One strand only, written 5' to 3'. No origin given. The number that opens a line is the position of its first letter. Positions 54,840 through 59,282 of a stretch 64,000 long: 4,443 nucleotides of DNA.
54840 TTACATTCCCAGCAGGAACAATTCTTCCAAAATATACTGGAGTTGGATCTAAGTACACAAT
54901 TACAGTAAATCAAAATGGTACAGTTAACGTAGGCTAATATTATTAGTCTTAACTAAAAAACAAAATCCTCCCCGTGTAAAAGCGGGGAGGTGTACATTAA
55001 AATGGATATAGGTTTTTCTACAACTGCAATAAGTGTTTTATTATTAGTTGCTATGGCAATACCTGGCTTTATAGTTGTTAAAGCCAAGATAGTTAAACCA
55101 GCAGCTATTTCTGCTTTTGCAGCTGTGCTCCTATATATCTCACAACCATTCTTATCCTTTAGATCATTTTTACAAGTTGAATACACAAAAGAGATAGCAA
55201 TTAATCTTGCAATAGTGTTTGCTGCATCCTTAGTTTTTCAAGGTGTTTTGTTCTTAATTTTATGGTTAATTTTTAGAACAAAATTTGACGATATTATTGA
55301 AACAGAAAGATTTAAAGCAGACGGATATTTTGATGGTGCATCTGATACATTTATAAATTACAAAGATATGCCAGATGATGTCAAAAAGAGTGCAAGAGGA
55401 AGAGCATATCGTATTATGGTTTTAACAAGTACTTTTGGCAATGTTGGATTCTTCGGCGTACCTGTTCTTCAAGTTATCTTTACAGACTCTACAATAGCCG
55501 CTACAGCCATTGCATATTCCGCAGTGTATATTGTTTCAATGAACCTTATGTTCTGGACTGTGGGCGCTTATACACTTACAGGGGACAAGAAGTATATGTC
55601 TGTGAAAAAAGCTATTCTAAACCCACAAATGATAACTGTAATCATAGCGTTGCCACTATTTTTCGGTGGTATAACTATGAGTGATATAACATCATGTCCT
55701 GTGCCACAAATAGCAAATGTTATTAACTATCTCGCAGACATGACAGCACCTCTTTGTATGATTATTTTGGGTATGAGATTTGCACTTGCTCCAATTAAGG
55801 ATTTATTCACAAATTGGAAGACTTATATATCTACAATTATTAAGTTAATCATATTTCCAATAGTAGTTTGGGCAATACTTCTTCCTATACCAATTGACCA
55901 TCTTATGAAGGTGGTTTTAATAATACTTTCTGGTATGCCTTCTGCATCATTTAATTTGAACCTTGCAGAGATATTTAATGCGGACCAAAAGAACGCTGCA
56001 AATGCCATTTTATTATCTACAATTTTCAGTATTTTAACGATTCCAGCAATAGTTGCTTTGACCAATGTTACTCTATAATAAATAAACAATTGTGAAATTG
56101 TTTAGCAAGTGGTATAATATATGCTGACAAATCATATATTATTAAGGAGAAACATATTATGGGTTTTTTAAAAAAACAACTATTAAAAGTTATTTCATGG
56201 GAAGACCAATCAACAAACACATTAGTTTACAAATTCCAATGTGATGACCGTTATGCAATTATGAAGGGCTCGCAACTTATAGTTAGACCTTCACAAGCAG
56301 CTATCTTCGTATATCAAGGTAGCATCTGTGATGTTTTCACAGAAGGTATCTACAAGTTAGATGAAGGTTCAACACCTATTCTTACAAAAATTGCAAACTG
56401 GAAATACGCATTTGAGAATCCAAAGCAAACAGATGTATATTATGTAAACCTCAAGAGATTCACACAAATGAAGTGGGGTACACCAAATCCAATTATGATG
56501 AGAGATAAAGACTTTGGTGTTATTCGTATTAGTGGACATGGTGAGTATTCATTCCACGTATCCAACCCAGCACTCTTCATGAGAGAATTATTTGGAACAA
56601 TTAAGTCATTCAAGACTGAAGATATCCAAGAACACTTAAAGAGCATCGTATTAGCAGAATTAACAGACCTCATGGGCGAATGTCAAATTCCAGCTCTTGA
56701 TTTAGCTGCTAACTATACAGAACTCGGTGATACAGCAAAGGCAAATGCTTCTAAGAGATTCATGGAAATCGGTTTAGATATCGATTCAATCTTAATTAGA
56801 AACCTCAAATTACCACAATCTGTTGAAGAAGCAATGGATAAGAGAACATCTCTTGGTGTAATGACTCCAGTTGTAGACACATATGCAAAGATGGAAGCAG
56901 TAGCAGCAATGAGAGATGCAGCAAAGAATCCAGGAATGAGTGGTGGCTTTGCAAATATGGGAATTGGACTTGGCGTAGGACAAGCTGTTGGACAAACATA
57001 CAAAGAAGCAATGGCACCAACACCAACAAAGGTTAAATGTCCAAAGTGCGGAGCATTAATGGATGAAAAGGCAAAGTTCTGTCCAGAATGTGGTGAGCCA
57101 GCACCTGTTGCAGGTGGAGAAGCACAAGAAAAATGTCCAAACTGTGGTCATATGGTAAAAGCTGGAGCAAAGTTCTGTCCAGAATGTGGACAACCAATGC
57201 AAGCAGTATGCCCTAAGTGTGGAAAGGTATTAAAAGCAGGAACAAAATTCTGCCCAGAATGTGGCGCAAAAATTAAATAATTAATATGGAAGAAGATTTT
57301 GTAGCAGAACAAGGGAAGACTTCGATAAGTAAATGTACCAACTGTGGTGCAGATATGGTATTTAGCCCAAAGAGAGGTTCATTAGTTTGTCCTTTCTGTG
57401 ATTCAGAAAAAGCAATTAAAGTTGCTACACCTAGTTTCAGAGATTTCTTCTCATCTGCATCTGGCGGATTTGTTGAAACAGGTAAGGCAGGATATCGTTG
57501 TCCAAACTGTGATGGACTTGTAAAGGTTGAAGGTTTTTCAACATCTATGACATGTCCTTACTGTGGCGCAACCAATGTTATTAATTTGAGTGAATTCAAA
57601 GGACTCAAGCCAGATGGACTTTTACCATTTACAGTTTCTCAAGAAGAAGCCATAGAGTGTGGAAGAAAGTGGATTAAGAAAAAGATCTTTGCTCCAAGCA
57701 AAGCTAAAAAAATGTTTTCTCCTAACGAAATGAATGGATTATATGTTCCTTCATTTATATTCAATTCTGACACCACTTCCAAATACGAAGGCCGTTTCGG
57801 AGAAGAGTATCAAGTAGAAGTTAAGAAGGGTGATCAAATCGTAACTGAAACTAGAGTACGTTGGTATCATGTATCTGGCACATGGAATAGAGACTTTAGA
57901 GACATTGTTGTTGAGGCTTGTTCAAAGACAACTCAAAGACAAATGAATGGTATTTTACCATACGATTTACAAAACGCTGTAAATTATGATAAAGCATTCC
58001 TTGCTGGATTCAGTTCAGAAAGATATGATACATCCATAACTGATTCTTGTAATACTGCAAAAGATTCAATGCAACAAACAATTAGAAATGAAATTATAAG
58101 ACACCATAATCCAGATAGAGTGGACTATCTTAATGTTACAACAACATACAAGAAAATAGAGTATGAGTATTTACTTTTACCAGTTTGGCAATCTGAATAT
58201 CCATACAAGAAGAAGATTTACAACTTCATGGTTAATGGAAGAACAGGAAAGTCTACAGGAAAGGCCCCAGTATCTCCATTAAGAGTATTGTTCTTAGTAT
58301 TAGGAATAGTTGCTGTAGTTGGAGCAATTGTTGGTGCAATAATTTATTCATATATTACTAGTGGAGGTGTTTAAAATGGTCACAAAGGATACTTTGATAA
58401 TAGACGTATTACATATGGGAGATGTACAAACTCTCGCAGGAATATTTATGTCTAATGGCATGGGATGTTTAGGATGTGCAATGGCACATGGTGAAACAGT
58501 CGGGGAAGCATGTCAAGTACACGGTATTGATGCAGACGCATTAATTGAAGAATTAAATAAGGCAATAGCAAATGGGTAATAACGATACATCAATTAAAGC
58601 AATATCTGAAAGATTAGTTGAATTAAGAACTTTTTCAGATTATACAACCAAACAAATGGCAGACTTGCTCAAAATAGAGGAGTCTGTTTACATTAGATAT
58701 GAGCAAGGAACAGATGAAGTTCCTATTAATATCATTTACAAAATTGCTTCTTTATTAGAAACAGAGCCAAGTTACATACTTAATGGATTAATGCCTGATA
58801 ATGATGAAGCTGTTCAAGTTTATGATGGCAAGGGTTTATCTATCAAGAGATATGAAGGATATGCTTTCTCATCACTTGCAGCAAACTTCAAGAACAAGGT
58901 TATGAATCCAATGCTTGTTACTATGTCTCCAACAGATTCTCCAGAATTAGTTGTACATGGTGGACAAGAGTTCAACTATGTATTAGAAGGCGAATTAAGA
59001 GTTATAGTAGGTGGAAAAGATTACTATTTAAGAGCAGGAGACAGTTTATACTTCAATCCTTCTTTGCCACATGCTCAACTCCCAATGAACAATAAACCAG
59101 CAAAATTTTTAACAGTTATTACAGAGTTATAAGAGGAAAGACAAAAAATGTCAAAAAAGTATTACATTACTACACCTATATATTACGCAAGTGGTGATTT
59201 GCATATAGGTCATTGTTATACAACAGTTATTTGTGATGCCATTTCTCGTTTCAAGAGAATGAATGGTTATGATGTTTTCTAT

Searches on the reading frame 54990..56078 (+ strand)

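Call 11: search_protein_families(library=pfam, proteins=[window:54990-56078:+], max_evalue=0.001)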
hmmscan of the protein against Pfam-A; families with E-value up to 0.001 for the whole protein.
window:54990-56078:+ (362 aa): 2 families
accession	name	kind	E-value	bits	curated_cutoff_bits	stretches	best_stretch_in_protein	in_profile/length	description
PF03547.23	Mem_trans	-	1.6e-23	83.4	25.7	2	203-354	195-342/343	Membrane transport protein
PF01758.21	SBF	-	0.00058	20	24.3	1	257-357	8-113/191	Sodium Bile acid symporter family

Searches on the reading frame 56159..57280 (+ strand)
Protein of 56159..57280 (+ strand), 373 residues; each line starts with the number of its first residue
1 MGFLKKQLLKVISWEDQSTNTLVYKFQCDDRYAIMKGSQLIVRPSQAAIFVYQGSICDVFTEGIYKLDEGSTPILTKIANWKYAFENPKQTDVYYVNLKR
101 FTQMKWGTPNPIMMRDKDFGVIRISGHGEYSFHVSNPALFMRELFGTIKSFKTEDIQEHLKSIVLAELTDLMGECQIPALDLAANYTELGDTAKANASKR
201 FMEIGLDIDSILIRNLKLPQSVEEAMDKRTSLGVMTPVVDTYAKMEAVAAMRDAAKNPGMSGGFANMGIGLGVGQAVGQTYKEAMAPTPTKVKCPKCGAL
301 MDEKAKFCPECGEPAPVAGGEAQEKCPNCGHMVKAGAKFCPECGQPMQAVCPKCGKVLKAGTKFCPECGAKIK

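Call 11: search_protein_families(library=pfam, proteins=[window:56159-57280:+], max_evalue=0.001)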
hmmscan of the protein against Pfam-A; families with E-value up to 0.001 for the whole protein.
window:56159-57280:+ (373 aa): 14 families
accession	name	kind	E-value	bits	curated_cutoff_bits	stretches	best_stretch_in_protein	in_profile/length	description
PF13421.11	Band_7_1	-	1.1e-69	234.7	24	1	23-233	1-210/211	SPFH domain-Band 7 family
PF13240.11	Zn_Ribbon_1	-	2.4e-22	78.4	25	3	325-346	1-22/23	zinc-ribbon domain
PF13248.11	Zn_ribbon_3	-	1.7e-21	75.3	27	3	325-347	4-26/26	zinc-ribbon domain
PF12773.13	DZR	-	9.6e-20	70.9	27.3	2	326-369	1-45/45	Double zinc ribbon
PF17032.10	Zn_ribbon_15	-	2.8e-13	50.9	28.9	1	286-312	47-73/73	zinc-ribbon family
PF24460.1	DUF7575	-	3.5e-10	39.5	28.5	0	291-314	3-26/28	Domain of unknown function (DUF7575)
PF01145.31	Band_7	-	6.3e-10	39.8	23.6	1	41-230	2-159/176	SPFH domain / Band 7 family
PF24463.1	DUF7577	-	6.2e-09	35.7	28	0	326-347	5-26/27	Domain of unknown function (DUF7577)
PF18912.6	DZR_2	-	1e-06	28.9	27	1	325-368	9-55/56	Double zinc ribbon domain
PF09297.16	Zn_ribbon_NUD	-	4.2e-06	26.8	24.8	0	305-333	3-31/32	NADH pyrophosphatase zinc ribbon domain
PF07191.17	Zn_ribbon_6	-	3.9e-05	24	25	0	283-314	8-38/67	Double zinc ribbon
PF10571.15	UPF0547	-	8.8e-05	23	29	0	325-344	2-21/26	Uncharacterised protein family UPF0547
PF14803.11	Zn_ribbon_Nudix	-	0.00015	22.1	25.6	0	306-314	1-9/34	Nudix N-terminal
PF01155.25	HypA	-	0.0009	19.7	28.9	0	287-315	66-96/112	Hydrogenase/urease nickel incorporation, metallochaperone, hypA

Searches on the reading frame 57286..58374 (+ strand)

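Call 11: search_protein_families(library=pfam, proteins=[window:57286-58374:+], max_evalue=0.001)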
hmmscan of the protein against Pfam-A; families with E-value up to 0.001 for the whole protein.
window:57286-58374:+ (362 aa): 5 families
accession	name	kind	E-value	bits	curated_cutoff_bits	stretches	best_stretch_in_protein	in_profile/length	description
PF08792.16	A2L_zn_ribbon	-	9e-07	28.9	22.9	1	14-41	3-30/33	A2L zinc ribbon domain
PF08271.17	Zn_Ribbon_TF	-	3.2e-06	27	29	0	16-38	2-25/43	TFIIB zinc-binding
PF01155.25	HypA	-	0.00012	22.5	28.9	0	64-98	65-97/112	Hydrogenase/urease nickel incorporation, metallochaperone, hypA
PF15777.11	Anti-TRAP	-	0.00076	19.9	32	0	71-99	12-42/59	Tryptophan RNA-binding attenuator protein inhibitory protein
PF19134.6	DUF5817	-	0.00079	19.8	31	0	72-97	6-31/57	Domain of unknown function (DUF5817)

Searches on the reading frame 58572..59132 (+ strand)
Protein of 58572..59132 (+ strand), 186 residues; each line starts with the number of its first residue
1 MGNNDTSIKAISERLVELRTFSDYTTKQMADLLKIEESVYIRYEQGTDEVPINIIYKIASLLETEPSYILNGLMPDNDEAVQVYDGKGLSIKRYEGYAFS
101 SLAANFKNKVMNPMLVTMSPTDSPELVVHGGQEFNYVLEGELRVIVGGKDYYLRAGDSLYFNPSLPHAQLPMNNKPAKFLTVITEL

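Call 11: search_protein_families(library=pfam, proteins=[window:58572-59132:+], max_evalue=0.001)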
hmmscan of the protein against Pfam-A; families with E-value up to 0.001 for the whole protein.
window:58572-59132:+ (186 aa): 5 families
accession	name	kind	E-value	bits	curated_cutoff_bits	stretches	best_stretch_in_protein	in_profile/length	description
PF07883.17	Cupin_2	-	9.1e-16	57.8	27.2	1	115-182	2-69/70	Cupin domain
PF05899.18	Cupin_3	-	7.3e-07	29.2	23.5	1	130-165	24-60/74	EutQ-like cupin domain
PF12844.13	HTH_19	-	2.4e-05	24.6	30.2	1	13-72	2-61/64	Helix-turn-helix domain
PF02311.25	AraC_binding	-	0.00035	20.7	21.1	1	128-168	20-60/135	AraC-like ligand binding domain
PF01381.28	HTH_3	-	0.00087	19.7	23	0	24-69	10-55/55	Helix-turn-helix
